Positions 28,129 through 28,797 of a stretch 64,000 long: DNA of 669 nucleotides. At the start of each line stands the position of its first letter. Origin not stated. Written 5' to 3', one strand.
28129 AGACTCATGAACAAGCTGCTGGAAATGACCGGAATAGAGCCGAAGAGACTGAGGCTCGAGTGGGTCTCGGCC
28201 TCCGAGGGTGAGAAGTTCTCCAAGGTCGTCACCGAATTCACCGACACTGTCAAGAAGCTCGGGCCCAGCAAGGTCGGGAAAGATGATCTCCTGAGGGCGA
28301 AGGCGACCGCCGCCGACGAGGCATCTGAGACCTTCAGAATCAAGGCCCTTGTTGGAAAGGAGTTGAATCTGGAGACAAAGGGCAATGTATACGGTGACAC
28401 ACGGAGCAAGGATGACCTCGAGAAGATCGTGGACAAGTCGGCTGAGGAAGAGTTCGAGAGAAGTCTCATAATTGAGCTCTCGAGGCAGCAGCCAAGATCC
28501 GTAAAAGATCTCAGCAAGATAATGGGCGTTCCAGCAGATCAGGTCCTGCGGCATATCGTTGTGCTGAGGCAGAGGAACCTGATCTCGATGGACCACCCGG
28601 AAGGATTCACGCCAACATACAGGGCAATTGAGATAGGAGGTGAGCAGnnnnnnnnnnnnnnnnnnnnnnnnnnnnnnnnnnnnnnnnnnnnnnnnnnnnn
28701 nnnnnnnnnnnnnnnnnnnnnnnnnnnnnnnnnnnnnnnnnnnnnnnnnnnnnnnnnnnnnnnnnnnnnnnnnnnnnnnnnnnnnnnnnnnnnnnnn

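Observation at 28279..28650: Uncharacterised winged-helix-like domain that travels with MvhD, once fused and once as the next gene (32135..32518)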

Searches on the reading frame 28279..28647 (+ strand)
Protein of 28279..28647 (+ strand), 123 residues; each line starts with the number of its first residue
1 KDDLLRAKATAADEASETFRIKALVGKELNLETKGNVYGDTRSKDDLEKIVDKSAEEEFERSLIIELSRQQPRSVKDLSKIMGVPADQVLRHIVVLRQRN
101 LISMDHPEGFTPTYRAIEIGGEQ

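Call 9: find_homologous_proteins(query=window:28279-28647:+, max_evalue=0.001)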
Query window:28279-28647:+ (123 aa): 6 proteins with E <= 0.001 among 21 candidates.
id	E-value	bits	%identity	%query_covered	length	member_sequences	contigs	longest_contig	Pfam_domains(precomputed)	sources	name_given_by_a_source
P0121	4.1e-49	183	72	100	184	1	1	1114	PF02662.22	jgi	jgi:hypothetical protein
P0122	2.6e-46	174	68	100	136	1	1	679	-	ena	-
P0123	8.3e-46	173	67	96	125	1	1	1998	-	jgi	jgi:hypothetical protein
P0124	7.6e-45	169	66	99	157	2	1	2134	-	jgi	jgi:hypothetical protein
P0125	1.5e-31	127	70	71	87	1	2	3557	-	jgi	-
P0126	3.3e-15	74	63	51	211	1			PF02662.22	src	-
